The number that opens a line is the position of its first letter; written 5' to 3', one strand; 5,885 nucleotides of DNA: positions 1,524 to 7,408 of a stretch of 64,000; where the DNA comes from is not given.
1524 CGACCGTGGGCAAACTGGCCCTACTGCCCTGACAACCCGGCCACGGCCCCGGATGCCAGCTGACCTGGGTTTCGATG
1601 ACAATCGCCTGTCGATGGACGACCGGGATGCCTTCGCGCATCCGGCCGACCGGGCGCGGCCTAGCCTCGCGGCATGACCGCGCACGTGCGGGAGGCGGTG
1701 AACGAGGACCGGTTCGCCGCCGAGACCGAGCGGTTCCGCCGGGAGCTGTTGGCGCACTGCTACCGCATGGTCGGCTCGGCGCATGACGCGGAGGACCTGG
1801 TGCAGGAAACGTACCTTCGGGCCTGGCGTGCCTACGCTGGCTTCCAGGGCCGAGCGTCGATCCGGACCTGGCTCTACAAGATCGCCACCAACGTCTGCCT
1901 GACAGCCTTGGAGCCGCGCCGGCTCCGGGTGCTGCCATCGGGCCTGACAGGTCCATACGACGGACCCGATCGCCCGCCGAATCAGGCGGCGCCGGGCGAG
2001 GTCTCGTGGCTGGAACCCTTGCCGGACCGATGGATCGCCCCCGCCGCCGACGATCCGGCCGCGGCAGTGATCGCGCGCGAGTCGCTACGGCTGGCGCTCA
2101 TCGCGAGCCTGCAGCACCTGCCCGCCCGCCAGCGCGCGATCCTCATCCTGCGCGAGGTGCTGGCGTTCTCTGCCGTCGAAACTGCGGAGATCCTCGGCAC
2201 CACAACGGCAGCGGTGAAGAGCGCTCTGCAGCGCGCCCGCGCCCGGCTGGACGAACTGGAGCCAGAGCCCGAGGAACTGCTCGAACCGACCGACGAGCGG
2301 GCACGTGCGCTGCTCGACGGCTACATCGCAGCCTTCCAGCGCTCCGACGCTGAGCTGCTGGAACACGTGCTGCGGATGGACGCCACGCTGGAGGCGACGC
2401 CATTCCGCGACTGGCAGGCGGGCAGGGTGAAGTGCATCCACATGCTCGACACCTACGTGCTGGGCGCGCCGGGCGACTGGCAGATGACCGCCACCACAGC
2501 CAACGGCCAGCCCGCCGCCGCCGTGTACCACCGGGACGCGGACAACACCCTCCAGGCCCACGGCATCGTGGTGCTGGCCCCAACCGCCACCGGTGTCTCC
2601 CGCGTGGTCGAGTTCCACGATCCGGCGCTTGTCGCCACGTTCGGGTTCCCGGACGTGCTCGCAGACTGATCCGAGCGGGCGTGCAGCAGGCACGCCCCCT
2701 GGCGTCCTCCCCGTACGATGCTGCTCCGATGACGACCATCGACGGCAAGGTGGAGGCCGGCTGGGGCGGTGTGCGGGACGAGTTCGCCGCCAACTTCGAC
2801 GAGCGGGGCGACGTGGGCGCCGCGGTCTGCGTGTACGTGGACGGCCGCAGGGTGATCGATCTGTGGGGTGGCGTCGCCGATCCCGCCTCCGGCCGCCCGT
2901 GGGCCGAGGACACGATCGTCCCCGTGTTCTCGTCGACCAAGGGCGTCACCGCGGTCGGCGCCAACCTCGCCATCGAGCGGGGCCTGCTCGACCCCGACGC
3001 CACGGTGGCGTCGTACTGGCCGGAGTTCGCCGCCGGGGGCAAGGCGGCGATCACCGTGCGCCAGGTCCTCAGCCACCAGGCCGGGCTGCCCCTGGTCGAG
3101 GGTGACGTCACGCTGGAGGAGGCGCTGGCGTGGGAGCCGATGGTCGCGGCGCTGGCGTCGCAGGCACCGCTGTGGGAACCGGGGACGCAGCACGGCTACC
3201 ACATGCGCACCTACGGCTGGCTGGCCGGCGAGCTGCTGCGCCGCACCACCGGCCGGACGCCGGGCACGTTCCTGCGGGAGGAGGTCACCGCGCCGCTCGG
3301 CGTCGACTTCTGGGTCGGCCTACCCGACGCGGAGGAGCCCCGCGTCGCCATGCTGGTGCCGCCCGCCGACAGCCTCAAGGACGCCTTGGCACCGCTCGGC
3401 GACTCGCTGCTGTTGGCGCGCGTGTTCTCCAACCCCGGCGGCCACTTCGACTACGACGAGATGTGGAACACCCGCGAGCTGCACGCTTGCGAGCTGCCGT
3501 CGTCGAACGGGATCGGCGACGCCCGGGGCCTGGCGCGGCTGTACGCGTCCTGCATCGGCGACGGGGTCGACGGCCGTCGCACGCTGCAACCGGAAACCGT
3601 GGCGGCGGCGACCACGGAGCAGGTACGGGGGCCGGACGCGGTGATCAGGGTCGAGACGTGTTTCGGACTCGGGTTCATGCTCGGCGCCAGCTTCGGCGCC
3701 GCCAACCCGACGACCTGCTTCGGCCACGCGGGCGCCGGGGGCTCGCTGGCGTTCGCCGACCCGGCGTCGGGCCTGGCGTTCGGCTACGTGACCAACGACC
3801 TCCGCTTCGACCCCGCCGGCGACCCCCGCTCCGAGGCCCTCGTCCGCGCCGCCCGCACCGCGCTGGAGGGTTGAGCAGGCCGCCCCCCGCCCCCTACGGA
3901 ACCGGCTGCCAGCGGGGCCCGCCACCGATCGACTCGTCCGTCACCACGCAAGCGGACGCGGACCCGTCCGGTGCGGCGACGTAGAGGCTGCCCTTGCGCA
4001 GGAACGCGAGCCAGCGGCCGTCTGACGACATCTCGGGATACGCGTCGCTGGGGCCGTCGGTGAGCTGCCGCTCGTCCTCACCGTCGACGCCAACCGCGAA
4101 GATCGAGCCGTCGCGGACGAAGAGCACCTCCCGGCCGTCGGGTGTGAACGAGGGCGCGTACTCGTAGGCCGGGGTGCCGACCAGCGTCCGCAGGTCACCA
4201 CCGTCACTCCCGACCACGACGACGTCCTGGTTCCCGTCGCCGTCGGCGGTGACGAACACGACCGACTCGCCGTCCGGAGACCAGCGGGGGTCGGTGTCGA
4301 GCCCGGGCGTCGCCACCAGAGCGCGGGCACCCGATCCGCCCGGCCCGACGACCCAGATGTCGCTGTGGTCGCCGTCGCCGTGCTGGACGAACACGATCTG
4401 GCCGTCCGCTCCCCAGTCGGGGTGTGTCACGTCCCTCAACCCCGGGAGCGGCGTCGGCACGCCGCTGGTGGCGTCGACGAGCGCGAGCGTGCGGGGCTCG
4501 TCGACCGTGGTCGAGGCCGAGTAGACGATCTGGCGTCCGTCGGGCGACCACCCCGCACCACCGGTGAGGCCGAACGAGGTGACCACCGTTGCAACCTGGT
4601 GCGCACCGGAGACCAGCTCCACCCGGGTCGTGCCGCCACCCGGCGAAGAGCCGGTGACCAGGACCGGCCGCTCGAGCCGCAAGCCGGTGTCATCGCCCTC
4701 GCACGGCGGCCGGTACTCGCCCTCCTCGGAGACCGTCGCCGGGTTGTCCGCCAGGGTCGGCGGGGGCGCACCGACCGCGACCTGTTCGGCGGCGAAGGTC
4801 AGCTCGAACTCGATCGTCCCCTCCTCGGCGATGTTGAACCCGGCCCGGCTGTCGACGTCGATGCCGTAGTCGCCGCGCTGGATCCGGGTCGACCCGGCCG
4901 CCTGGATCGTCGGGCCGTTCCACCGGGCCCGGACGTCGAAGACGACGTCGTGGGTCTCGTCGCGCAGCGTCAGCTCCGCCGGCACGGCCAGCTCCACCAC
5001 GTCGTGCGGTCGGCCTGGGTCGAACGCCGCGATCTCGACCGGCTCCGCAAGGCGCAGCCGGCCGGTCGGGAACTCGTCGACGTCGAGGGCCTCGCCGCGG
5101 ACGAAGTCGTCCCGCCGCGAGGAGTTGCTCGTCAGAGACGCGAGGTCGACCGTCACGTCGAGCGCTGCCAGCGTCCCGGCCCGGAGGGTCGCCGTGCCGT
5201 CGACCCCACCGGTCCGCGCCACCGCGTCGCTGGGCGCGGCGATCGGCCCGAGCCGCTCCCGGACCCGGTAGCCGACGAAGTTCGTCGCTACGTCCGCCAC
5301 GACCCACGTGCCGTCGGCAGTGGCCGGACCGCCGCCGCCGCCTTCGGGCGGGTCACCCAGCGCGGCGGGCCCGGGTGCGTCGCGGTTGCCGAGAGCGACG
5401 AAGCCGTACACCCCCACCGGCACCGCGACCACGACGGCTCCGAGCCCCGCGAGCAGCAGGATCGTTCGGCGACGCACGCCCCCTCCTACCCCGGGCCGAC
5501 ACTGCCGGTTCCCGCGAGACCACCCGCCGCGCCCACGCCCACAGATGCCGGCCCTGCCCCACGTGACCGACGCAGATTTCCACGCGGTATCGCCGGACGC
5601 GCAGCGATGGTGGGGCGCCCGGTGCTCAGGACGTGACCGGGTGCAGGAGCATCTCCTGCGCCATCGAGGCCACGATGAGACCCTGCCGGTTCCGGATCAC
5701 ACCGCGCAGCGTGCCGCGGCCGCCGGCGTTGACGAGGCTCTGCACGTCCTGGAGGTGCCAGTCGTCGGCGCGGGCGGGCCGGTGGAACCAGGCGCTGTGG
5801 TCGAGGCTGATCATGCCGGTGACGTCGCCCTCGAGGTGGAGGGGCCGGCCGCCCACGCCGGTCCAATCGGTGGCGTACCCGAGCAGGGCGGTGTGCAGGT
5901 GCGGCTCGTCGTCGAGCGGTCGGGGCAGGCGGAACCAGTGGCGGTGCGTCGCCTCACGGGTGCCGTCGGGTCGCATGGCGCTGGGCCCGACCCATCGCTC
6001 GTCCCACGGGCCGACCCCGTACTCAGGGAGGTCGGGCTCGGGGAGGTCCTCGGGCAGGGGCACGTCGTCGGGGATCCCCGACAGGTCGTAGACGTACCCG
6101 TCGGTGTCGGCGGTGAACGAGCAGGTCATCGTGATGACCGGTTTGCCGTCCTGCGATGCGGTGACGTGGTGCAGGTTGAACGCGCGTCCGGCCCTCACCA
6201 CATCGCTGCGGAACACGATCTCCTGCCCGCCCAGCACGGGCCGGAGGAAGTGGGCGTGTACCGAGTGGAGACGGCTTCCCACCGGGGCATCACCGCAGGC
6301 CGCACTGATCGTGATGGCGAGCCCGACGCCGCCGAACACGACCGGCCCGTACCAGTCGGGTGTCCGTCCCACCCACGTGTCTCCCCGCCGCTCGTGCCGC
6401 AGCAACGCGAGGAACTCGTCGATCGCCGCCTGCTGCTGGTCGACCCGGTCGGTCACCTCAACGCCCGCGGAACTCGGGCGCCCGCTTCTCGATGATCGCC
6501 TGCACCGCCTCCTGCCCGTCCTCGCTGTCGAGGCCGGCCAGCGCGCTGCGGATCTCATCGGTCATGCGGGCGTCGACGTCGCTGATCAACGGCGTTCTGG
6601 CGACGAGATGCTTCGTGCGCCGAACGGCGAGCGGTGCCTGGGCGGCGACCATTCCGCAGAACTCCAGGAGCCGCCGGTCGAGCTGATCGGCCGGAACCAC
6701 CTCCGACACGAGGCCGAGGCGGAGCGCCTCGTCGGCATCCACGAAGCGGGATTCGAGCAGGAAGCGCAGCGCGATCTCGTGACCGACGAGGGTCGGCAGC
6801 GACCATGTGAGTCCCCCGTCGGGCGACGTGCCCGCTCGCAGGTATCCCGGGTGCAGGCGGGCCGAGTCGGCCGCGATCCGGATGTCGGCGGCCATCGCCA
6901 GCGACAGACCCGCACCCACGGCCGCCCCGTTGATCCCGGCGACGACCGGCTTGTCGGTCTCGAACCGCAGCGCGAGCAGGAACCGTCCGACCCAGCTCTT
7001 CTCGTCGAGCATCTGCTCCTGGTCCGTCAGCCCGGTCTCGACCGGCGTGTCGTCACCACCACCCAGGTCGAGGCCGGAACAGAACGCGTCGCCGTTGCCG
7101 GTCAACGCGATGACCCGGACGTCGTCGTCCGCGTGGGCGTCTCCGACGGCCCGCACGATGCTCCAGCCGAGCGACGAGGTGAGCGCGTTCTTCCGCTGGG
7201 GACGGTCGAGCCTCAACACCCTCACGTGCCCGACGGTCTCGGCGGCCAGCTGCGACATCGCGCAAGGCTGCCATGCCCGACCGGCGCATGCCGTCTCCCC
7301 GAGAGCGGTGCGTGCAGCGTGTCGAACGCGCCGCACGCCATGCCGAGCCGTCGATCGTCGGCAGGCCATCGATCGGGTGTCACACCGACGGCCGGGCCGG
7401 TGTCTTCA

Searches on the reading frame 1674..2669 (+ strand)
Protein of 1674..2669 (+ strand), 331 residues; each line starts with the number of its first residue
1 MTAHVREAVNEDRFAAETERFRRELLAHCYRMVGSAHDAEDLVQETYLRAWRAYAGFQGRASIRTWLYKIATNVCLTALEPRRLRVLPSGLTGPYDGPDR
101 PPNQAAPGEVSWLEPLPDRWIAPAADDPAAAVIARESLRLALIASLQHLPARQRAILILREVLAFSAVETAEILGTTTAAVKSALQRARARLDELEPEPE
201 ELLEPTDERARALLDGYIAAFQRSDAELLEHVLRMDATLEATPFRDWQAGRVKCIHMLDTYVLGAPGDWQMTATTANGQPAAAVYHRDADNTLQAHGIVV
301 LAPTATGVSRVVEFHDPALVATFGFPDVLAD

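Call 47: search_protein_families(library=ncbifam, proteins=[window:1674-2669:+], max_evalue=1e-10)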
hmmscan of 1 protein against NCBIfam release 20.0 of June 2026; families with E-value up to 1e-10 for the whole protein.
window:1674-2669:+ (331 aa): 53 families (the best 25 are shown)
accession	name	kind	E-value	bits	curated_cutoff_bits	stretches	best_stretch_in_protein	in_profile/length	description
NF006089.0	PRK08241.1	subfamily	1e-119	399.6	240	1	5-329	15-340/343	RNA polymerase subunit sigma-70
TIGR02960.1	SigX5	hypoth_equivalog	5.2e-102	341.3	264.75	1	10-324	3-321/322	RNA polymerase sigma-70 factor, TIGR02960 family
TIGR02957.1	SigX4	subfamily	1.6e-33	116.1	323.25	2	122-318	83-275/281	RNA polymerase sigma-70 factor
NF007214.0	PRK09636.1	subfamily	1e-28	100.4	271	2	116-241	84-204/293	RNA polymerase sigma factor SigJ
TIGR02983.1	SigE-fam_strep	subfamily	2.8e-24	85.8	141.55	1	129-198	91-160/162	SigE family RNA polymerase sigma factor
NF008888.0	PRK11922.1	equivalog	3.7e-24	85.6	204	1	16-83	34-101/231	RNA polymerase sigma factor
NF058625.1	sigma_PG0214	equivalog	2e-22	79.7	130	0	10-82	2-74/170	GFO_1088 family ECF-type sigma factor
NF004113.0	PRK05602.1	equivalog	4.8e-22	78.6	208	1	22-85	55-119/211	RNA polymerase sigma factor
TIGR02937.1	sigma70-ECF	superfamily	5.3e-22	78.2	42.9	1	19-193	8-162/165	sigma-70 family RNA polymerase sigma factor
NF009166.1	PRK12513.1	equivalog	1.1e-21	77.5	206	1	12-194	22-184/193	RNA polymerase sigma factor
NF007223.0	PRK09641.1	equivalog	2e-21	76.7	209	1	10-82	16-88/187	RNA polymerase sigma factor SigW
NF007225.0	PRK09643.1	equivalog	6.4e-21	75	190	1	9-195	24-181/204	RNA polymerase sigma factor SigM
TIGR02950.1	SigM_subfam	subfamily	9e-21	74.4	147.95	1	20-74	8-61/159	RNA polymerase sigma factor, SigM family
NF009190.0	PRK12538.1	equivalog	9.3e-21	74.6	303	0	18-77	69-129/233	RNA polymerase sigma factor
TIGR02948.1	SigW_bacill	equivalog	6.3e-19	68.8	243.1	1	10-82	16-88/187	RNA polymerase sigma factor SigW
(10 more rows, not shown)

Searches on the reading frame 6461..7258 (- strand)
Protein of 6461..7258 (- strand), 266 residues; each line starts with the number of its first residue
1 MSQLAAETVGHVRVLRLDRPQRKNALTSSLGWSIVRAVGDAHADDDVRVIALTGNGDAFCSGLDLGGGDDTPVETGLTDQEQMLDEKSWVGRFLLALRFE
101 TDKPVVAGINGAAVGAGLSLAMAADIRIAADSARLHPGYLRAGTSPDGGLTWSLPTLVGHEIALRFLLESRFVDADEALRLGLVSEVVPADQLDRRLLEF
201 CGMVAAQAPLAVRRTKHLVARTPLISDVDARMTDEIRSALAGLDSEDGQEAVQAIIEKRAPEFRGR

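Call 9: search_protein_families(library=pfam, proteins=[window:6461-7258:-], max_evalue=0.01)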
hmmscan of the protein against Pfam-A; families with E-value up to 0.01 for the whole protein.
seq(266 aa): 2 families
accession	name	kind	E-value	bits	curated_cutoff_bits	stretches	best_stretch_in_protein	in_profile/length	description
PF00378.25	ECH_1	-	1.9e-44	152.3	27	1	11-265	5-250/251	Enoyl-CoA hydratase/isomerase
PF16113.10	ECH_2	-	2e-24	87.2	27.2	1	12-195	1-179/335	Enoyl-CoA hydratase/isomerase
